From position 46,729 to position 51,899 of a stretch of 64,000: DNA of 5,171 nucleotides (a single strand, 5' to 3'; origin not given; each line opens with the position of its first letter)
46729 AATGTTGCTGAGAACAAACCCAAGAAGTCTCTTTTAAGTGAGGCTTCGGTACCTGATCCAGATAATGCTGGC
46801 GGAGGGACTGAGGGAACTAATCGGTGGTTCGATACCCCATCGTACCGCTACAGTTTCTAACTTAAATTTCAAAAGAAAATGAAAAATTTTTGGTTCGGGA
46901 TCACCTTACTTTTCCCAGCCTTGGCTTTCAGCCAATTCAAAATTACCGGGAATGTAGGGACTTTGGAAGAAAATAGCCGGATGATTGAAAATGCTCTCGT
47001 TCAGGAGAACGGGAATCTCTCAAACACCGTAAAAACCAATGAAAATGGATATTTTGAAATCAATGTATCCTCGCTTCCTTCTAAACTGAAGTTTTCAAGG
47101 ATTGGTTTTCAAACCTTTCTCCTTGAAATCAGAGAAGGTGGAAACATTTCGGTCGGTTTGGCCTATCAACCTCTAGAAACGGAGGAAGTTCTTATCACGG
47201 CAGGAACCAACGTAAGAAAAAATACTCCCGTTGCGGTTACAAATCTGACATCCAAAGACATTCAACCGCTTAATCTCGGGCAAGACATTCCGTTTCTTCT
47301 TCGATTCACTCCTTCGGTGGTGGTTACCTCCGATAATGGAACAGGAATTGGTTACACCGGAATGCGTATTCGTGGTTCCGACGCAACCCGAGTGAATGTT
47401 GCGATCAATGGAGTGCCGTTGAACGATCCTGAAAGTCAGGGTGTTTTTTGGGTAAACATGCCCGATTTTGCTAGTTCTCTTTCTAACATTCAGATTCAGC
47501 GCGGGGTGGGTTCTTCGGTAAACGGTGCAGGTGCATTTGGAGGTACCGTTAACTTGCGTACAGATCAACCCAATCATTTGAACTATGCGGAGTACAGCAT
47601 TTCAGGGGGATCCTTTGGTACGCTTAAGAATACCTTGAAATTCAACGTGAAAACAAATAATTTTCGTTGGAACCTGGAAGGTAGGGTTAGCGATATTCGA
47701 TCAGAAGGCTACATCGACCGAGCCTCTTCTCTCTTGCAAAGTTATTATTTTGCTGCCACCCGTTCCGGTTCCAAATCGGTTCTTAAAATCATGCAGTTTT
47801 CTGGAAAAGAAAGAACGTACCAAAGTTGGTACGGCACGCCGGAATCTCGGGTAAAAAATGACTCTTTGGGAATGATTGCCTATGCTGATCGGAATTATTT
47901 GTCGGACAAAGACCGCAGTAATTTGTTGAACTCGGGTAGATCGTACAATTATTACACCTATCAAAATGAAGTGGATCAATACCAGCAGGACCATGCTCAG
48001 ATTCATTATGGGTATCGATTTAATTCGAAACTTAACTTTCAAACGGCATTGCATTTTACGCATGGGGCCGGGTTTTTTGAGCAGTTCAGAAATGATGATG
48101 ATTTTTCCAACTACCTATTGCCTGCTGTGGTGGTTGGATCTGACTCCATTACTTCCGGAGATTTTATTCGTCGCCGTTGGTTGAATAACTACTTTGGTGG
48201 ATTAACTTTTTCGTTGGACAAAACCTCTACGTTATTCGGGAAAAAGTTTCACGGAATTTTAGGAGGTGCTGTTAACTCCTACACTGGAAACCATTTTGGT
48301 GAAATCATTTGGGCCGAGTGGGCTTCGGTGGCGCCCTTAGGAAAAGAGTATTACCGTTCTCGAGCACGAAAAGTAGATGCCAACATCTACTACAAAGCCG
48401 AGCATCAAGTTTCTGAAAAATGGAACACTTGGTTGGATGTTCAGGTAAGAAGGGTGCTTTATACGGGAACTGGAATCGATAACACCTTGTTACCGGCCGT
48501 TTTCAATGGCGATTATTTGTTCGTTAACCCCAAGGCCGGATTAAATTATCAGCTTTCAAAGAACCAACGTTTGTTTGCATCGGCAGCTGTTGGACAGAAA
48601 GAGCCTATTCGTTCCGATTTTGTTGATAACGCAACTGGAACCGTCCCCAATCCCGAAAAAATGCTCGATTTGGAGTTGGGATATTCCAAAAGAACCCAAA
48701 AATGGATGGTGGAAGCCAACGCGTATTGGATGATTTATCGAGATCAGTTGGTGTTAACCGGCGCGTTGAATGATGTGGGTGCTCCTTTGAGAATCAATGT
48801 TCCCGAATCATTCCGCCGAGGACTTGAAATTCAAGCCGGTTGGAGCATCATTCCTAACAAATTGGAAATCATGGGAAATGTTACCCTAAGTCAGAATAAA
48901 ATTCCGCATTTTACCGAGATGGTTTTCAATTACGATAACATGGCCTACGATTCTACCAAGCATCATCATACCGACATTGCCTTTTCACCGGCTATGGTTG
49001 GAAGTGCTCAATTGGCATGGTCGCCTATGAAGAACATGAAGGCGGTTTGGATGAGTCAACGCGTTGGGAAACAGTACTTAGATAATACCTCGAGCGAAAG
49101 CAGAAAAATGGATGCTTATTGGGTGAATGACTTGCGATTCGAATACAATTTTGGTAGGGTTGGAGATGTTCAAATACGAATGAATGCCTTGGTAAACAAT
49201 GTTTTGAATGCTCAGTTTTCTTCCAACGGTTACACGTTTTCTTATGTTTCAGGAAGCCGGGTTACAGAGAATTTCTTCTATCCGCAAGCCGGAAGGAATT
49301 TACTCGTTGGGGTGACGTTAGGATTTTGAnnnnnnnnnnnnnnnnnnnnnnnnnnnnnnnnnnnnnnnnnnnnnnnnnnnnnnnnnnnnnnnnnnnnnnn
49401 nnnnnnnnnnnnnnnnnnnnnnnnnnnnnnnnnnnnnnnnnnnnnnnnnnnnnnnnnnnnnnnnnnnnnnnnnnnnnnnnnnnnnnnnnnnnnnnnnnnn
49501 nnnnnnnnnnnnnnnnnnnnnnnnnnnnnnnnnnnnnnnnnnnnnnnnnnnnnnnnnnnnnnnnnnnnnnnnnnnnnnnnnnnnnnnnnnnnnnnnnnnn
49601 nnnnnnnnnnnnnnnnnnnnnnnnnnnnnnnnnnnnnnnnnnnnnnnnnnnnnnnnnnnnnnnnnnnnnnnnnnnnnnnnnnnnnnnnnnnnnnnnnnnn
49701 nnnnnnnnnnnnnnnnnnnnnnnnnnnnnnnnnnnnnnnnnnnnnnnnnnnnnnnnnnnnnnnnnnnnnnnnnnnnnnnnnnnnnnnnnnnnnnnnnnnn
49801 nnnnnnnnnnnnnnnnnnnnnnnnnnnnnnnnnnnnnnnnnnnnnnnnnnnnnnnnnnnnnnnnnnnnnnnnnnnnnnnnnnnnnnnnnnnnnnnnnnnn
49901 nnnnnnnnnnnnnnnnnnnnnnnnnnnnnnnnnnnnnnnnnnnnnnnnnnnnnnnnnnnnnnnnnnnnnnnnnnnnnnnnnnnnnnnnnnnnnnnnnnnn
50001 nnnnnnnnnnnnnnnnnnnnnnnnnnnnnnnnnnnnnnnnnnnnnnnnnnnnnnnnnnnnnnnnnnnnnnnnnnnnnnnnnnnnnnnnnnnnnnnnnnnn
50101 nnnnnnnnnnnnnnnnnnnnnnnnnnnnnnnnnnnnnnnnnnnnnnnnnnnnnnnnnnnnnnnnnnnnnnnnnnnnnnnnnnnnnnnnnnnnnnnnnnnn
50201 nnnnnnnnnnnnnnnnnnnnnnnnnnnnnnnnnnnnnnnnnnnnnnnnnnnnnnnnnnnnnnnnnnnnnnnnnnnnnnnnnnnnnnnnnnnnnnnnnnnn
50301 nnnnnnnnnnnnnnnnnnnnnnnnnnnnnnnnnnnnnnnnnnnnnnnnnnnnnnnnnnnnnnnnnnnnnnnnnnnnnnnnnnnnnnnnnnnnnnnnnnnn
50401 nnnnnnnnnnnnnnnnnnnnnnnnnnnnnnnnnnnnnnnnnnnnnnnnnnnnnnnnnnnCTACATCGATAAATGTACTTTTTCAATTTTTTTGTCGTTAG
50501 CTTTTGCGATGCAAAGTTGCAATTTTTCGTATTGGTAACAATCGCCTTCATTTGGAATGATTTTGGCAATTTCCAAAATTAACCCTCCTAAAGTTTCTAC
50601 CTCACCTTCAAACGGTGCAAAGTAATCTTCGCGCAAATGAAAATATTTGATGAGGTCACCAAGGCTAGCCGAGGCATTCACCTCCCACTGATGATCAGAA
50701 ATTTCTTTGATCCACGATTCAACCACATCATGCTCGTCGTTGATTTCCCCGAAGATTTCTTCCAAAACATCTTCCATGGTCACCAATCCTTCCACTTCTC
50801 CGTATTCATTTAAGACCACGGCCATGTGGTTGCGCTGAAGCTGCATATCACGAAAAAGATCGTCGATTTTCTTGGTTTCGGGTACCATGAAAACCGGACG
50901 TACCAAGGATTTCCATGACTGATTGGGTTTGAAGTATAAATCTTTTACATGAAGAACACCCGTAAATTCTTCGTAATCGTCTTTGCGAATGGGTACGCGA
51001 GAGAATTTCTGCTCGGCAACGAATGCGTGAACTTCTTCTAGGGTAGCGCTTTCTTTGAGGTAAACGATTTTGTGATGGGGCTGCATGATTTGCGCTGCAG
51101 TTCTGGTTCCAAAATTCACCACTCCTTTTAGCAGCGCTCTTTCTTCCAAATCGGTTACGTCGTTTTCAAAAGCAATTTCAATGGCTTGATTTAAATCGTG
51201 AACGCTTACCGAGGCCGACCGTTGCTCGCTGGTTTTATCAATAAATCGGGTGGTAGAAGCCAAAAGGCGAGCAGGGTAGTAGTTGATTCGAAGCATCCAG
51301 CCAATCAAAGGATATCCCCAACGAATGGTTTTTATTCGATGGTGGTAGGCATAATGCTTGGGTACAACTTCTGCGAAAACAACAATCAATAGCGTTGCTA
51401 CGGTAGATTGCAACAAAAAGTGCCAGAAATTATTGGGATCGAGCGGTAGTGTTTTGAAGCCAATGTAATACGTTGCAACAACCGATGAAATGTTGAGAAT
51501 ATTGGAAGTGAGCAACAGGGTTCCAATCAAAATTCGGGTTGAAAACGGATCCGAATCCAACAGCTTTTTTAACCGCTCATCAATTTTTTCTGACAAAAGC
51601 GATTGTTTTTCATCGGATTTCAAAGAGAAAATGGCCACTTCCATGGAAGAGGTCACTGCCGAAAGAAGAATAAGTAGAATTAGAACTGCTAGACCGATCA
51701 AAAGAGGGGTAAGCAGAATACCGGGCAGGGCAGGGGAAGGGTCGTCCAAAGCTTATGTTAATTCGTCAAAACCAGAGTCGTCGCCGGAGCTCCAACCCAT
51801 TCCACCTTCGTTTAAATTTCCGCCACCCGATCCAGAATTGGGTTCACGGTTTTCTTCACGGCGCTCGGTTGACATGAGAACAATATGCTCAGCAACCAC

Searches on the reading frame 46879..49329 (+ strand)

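Call 34: search_protein_families(library=pfam, proteins=[window:46879-49329:+], max_evalue=0.0001)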
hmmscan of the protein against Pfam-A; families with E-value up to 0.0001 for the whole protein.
window:46879-49329:+ (816 aa): 3 families
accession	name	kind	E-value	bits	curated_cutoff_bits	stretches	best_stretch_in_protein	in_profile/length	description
PF00593.30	TonB_dep_Rec_b-barrel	-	1.7e-23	84.6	27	1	323-774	7-435/436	TonB dependent receptor-like, beta-barrel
PF07715.20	Plug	-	6.4e-14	52.8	23.9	1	114-223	3-107/107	TonB-dependent Receptor Plug Domain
PF13715.12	CarbopepD_reg_2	-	5.4e-06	26.8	32.2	1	22-105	1-87/88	CarboxypepD_reg-like domain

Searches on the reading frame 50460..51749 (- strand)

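Call 34: search_protein_families(library=pfam, proteins=[window:50460-51749:-], max_evalue=0.0001)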
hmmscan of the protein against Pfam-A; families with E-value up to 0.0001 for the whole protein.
window:50460-51749:- (429 aa): 3 families
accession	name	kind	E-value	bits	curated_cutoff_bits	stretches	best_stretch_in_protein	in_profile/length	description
PF01595.25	CNNM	-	1.5e-18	67.5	28.4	1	22-202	2-180/181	Cyclin M transmembrane N-terminal domain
PF00571.33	CBS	-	3.4e-16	59.7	24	2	284-333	7-56/57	CBS domain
PF03471.22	CorC_HlyC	-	1.7e-15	57.3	27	1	349-428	2-78/81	Transporter associated domain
